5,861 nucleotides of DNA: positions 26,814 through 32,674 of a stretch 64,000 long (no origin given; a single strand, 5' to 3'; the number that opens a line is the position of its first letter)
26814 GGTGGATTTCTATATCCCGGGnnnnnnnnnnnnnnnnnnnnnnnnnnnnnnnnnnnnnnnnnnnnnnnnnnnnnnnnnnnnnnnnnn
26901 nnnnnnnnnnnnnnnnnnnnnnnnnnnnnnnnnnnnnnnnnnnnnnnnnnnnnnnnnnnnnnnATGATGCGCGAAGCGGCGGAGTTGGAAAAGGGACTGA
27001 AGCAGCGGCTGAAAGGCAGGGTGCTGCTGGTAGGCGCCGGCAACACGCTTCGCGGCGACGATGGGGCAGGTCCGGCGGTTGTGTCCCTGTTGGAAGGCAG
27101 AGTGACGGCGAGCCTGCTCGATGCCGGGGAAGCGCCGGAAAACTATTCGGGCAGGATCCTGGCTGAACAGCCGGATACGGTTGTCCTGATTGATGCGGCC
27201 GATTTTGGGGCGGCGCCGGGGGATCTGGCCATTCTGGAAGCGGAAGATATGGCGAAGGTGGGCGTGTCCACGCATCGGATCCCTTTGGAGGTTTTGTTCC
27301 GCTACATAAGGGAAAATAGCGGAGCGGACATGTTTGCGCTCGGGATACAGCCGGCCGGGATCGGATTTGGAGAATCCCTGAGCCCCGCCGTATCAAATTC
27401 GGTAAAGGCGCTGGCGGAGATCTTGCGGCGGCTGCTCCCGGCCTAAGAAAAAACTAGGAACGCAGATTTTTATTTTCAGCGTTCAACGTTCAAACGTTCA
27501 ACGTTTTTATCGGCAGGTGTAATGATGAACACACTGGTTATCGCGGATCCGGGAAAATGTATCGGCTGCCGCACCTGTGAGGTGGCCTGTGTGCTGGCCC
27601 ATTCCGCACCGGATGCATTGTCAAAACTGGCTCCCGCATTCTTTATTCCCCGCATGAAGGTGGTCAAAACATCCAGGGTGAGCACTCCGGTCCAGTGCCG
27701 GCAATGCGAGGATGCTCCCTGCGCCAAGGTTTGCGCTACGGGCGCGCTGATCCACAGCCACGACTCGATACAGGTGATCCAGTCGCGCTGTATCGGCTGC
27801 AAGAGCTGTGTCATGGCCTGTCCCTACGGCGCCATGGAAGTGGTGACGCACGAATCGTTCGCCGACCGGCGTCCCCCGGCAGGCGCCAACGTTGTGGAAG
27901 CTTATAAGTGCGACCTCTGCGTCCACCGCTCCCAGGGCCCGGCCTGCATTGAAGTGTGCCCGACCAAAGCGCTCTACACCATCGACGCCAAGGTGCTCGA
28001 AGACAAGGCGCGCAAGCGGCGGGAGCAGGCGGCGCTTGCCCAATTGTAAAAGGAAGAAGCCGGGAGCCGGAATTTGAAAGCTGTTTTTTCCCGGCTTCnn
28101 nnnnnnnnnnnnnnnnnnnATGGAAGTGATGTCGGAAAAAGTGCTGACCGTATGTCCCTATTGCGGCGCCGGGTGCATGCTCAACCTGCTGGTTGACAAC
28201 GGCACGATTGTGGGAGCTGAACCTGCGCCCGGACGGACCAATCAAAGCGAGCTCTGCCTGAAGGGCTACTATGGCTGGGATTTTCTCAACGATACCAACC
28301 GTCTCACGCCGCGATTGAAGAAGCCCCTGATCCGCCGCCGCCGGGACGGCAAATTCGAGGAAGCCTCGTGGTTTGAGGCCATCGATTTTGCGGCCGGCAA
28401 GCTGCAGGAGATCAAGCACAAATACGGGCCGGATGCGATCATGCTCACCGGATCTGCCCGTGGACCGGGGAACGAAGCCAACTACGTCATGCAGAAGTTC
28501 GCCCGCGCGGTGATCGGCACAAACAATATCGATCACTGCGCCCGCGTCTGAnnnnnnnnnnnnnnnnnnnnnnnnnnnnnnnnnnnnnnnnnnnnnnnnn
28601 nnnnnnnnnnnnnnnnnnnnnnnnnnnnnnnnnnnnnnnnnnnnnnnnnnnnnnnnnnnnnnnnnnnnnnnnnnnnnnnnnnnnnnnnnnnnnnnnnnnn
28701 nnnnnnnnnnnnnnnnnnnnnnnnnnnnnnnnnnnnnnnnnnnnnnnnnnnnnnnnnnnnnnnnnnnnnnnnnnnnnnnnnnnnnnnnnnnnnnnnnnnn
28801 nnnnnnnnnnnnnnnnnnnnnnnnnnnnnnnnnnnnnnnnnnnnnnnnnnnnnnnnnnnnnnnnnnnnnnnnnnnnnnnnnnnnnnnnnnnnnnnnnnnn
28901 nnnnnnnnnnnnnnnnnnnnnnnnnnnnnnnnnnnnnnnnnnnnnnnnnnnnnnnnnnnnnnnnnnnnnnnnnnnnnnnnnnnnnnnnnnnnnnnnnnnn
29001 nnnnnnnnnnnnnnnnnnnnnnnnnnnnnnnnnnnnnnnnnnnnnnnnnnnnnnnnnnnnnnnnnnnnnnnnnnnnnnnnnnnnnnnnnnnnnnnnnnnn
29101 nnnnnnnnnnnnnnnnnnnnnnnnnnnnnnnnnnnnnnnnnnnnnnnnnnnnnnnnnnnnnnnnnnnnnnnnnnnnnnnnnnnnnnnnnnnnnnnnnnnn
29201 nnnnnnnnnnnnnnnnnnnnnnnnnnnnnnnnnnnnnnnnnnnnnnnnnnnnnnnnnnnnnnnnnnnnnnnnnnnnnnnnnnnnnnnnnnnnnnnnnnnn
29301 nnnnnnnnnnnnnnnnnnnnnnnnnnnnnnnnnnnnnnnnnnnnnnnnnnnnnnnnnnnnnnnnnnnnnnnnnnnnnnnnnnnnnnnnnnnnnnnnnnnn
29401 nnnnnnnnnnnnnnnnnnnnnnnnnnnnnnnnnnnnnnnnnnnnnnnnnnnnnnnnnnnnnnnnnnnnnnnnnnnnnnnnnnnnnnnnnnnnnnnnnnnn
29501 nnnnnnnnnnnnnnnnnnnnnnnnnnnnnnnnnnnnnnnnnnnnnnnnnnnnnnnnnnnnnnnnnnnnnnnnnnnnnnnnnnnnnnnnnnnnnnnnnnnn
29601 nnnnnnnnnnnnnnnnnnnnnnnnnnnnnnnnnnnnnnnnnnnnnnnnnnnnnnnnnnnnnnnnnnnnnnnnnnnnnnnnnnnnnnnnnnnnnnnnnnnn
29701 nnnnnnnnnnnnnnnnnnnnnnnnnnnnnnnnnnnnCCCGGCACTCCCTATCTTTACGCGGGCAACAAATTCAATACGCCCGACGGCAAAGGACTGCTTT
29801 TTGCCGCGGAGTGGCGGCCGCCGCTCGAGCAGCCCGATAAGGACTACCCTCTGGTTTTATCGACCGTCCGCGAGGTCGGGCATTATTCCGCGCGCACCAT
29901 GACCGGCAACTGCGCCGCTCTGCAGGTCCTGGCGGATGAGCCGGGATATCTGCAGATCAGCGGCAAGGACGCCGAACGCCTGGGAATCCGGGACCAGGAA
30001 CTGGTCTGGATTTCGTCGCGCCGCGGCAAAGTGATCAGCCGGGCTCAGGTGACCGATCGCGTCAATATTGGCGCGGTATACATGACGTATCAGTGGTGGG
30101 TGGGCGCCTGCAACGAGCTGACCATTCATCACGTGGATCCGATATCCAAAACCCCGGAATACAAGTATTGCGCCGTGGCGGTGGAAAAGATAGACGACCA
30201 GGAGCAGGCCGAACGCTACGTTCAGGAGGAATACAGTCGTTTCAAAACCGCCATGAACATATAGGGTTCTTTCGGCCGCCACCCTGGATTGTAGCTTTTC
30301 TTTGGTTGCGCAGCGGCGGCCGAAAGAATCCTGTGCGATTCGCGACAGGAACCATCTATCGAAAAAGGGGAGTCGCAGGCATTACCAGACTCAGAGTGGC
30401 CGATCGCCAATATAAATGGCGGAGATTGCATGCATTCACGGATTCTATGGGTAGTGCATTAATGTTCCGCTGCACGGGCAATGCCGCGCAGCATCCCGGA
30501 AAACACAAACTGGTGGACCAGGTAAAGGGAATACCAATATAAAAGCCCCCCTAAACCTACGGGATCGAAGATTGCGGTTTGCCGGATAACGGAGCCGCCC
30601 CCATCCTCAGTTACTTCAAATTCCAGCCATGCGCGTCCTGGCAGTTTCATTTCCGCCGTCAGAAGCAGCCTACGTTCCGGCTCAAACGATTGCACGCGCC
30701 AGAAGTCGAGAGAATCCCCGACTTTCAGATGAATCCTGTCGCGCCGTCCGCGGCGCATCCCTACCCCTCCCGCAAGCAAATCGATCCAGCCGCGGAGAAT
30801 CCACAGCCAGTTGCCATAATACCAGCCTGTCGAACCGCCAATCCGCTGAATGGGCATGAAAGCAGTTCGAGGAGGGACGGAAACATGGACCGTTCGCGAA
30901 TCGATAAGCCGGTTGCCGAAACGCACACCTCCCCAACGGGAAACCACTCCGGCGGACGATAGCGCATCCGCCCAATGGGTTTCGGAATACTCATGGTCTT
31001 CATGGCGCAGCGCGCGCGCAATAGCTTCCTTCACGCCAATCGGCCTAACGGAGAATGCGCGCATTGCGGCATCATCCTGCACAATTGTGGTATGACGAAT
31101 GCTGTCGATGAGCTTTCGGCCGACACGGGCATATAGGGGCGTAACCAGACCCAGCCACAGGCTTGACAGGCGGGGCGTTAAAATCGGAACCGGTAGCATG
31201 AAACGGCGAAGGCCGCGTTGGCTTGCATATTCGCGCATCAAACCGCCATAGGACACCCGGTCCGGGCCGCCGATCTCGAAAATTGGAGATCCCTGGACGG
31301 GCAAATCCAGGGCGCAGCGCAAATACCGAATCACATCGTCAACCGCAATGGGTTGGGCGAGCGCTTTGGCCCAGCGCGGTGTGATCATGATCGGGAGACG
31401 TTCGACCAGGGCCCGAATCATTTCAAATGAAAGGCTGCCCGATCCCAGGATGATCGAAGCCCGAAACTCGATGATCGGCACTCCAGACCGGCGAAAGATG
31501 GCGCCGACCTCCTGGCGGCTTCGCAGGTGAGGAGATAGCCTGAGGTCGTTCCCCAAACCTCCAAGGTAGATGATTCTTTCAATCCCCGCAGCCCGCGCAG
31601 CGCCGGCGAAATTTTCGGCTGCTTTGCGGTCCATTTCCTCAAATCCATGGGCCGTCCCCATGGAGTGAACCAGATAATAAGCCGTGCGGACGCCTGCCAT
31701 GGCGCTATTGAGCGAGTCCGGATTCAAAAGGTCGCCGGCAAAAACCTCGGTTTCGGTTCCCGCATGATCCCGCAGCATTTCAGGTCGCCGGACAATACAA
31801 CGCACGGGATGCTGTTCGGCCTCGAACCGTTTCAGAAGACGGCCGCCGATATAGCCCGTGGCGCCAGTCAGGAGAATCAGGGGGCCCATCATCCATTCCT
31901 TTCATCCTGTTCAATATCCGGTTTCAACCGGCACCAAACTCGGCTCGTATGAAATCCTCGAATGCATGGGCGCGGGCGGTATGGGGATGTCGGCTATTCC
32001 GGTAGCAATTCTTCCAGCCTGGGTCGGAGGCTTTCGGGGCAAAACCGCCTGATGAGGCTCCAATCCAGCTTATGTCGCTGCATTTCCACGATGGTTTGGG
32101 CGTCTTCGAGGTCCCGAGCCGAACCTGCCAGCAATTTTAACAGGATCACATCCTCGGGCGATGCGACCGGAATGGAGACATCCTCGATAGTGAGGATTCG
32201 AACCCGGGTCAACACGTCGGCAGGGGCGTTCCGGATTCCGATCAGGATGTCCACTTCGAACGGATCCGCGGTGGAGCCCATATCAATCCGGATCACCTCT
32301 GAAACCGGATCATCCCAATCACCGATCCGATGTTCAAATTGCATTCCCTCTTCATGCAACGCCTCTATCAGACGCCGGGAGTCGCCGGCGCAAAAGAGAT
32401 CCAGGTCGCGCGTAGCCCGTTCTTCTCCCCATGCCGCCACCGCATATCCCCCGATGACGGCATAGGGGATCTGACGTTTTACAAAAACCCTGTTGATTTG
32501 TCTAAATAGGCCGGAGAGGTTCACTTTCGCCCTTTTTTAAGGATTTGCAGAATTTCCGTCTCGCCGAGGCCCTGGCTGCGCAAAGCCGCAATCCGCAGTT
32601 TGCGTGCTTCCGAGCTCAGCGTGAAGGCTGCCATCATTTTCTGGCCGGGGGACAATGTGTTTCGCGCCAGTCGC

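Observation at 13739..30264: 15-gene Hyf-type formate hydrogenlyase locus with an unusual accessory module: ferredoxin, [FeFe]-hydrogenase, ferredoxin and a mini-AOR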

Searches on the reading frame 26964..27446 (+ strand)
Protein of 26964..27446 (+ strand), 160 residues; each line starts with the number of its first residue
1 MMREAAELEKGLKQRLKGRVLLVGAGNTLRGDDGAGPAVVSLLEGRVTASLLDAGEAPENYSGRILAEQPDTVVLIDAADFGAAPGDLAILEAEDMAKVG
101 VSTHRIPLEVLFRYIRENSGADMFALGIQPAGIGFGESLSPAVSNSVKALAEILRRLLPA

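Call 7: search_protein_families(library=ncbifam, proteins=[window:26964-27446:+], max_evalue=0.00001)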
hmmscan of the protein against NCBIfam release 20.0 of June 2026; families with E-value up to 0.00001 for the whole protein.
window:26964-27446:+ (160 aa): 4 families
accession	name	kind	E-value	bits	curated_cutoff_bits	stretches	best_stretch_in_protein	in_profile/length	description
TIGR00072.1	hydrog_prot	superfamily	5.7e-32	110.7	47.45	1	21-157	1-144/145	hydrogenase maturation protease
TIGR00142.1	hycI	equivalog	2.5e-29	101.9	119.1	1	21-155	2-139/146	hydrogenase maturation peptidase HycI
TIGR00130.1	frhD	equivalog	3.5e-15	56.4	134.95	1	17-150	2-143/153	coenzyme F420-reducing hydrogenase, FrhD protein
TIGR00140.1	hupD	subfamily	1.1e-08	35.2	151.8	1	20-156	1-145/151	HyaD/HybD family hydrogenase maturation endopeptidase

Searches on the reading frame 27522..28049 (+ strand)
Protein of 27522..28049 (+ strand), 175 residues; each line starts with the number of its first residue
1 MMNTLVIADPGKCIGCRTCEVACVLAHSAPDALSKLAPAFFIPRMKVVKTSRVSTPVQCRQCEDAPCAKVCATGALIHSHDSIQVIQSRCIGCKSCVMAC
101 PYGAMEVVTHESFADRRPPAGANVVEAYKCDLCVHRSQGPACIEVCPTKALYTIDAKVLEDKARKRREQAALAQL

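Call 7: search_protein_families(library=ncbifam, proteins=[window:27522-28049:+], max_evalue=0.00001)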
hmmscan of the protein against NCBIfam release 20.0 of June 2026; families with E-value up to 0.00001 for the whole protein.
window:27522-28049:+ (175 aa): 29 families (the best 25 are shown)
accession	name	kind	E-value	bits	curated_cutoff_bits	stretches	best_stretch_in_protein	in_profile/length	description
NF007658.0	PRK10330.1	equivalog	2e-61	206.7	260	1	2-173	1-174/181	electron transport protein HydN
NF009408.0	PRK12769.1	equivalog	2.9e-54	184.3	1003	1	2-172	1-163/659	formate-dependent uric acid utilization protein AegA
NF009451.0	PRK12809.1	equivalog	6.9e-38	130.3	1154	1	2-172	1-155/639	formate-dependent uric acid utilization protein YgfT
NF045797.1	DsrO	equivalog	2.7e-21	76.1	200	1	48-137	92-181/235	sulfate reduction electron transfer complex DsrMKJOP subunit DsrO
NF038355.1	FDH3_beta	equivalog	7.4e-19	68.5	240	1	7-116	6-112/180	formate dehydrogenase FDH3 subunit beta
NF041715.1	arsenate_red_ArrB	equivalog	7.7e-19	68.1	450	1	6-108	5-107/233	arsenate respiratory reductase iron-sulfur subunit ArrB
TIGR02951.1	DMSO_dmsB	equivalog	8.8e-19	68.1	214.1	1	55-155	60-152/161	DMSO/selenate family reductase complex B subunit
TIGR03149.1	cyt_nit_nrfC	equivalog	3.8e-17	62.4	377.6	1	6-155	41-183/225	cytochrome c nitrite reductase Fe-S protein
NF011569.0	PRK14993.1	equivalog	8.6e-17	61.4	416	1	8-153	48-185/244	tetrathionate reductase subunit TtrB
NF045715.1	sulf_resp_HmcB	equivalog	1.5e-15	57.1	420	1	50-168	98-210/307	sulfate respiration complex iron-sulfur protein HmcB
NF008134.0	PRK10882.1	equivalog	3.7e-13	49.2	263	1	58-169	112-221/329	hydrogenase 2 operon protein HybA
TIGR01582.1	FDH-beta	equivalog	7.6e-13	48.2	334.7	1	7-165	25-191/283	formate dehydrogenase subunit beta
NF045766.1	PhenlGlyoxDHPadI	equivalog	1.4e-12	47.1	700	1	7-159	8-141/443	NADH-dependent phenylglyoxylate dehydrogenase subunit beta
TIGR03478.1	DMSO_red_II_bet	subfamily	1.8e-11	43.6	480.7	1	56-107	128-181/321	DMSO reductase family type II enzyme, iron-sulfur subunit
NF007382.0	PRK09898.1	equivalog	8.4e-11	41.8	213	1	5-155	60-202/208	ferredoxin-like protein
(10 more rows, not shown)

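Call 66: search_solved_structures(query=window:27522-28049:+, max_evalue=0.000001)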
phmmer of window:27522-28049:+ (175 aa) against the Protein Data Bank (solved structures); distinct sequences matched with E-value up to 0.000001: 15.
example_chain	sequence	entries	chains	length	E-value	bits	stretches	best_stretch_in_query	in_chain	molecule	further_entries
7qv7_B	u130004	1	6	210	2.6e-35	125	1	2-172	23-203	Hydrogen dependent carbon dioxide reductase subunit HycB4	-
7qv7_A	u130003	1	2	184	3.7e-33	118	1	1-167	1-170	Hydrogen dependent carbon dioxide reductase subunit HycB3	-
7z0s_B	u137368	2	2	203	2.1e-30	109.1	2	2-109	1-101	Formate hydrogenlyase subunit 2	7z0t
9mqx_E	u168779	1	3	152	9.8e-23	84.1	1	4-164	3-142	Fe-S-cluster-containing hydrogenase subunit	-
6cz7_B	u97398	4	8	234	1.3e-18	70.7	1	6-106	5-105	4Fe-4S ferredoxin, iron-sulfur binding domain protein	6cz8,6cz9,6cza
2vpw_B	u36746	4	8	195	2.8e-14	56.6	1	8-151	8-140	NRFC PROTEIN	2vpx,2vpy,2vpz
8c0z_C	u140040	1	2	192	2.2e-12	50.4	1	8-157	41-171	Iron-sulfur cluster-binding protein potential subunit of aldehyde oxidoreductase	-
9vap_B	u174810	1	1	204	5.1e-11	46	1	7-167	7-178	4Fe-4S dicluster domain-containing protein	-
1kqf_B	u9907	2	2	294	1.5e-10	44.5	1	7-165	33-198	FORMATE DEHYDROGENASE, NITRATE-INDUCIBLE, IRON-SULFUR SUBUNIT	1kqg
6x6u_B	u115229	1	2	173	4.3e-10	43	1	6-147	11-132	Oxidoreductase, Fe-S subunit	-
6x1o_B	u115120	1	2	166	4.5e-10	42.9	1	6-147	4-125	Oxidoreductase, Fe-S subunit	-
6f0k_B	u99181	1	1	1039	9.7e-10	41.8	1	53-103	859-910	Fe-S-cluster-containing hydrogenase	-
9sw6_G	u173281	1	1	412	2.3e-08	37.4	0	46-106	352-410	Polyferredoxin protein MvhB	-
8k9e_B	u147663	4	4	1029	6.5e-08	35.9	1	12-104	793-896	Fe-S-cluster-containing hydrogenase components 1-like protein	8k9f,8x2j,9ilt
8e9g_I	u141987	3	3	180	9.7e-07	32.1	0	88-153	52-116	NADH-quinone oxidoreductase subunit I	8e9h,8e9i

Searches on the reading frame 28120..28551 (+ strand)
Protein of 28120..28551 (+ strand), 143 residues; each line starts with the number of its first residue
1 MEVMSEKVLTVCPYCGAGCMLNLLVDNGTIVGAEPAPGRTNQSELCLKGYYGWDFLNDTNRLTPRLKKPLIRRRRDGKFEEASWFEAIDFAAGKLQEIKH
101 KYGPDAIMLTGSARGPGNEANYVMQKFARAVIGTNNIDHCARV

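Call 7: search_protein_families(library=ncbifam, proteins=[window:28120-28551:+], max_evalue=0.00001)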
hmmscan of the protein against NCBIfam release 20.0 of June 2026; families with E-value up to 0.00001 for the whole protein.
window:28120-28551:+ (143 aa): 13 families
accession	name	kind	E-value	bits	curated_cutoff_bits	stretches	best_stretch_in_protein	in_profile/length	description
TIGR01591.1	Fdh-alpha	equivalog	9.4e-50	169.4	666.25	1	10-143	1-128/672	formate dehydrogenase subunit alpha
NF047855.1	AssmNtatRedNasC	equivalog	1.6e-18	66.4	1100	1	6-142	18-151/708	assimilatory nitrate reductase catalytic subunit NasC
NF012032.0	PRK15488.1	equivalog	1.5e-15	56.3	694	1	4-139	40-170/759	thiosulfate reductase PhsA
NF010055.0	PRK13532.1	equivalog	2.7e-15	55.7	904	1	10-142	45-178/830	nitrate reductase catalytic subunit NapA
NF005895.0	PRK07860.1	equivalog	5.3e-15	54.5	802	1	10-143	239-362/811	NADH-quinone oxidoreductase subunit G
TIGR01706.1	NAPA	equivalog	6.8e-15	54.4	930.55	1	10-142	45-178/830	periplasmic nitrate reductase subunit alpha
TIGR01973.1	NuoG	equivalog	2.4e-13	49.8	470.05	1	9-141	216-338/606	NADH-quinone oxidoreductase subunit NuoG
TIGR01701.1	Fdhalpha-like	subfamily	3e-11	42.2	582.15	1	64-142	98-170/744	FdhF/YdeP family oxidoreductase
TIGR02166.1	dmsA_ynfE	subfamily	2.9e-10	38.9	777.7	1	14-112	52-153/794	DMSO/selenate family reductase complex A subunit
NF041884.1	selenate_YnfF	exception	8.3e-09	33.9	1650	1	11-121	49-164/798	selenate/tellurate reductase subunit YnfF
NF041323.1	Nitr_red_NasA_Halo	equivalog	9.9e-09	34.3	1000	1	63-138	49-120/673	assimilatory nitrate reductase NasA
NF041885.1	selenate_YnfE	exception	7.9e-08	30.6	1675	1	14-112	56-157/805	selenate/tellurate reductase subunit YnfE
NF011566.1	PRK14990.1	exception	5e-06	24.8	1600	1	12-110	63-166/814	dimethylsulfoxide reductase subunit A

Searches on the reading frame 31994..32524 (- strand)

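Call 55: search_protein_families(library=pfam, proteins=[window:31994-32524:-], max_evalue=0.00001)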
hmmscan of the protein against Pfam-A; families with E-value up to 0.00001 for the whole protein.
window:31994-32524:- (176 aa): 3 families
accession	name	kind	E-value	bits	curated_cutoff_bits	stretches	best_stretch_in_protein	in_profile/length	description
PF08843.17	AbiEii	-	4.7e-08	33.7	22.5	1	22-149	16-171/238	Nucleotidyl transferase AbiEii toxin, Type IV TA system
PF09970.15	DUF2204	-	3.5e-07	30.5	20.3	1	8-158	6-160/181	Nucleotidyl transferase of unknown function (DUF2204)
PF19502.5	DUF6036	-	1.4e-06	28.7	23.6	1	2-162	2-133/164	Nucleotidyltransferase of unknown function (DUF6036)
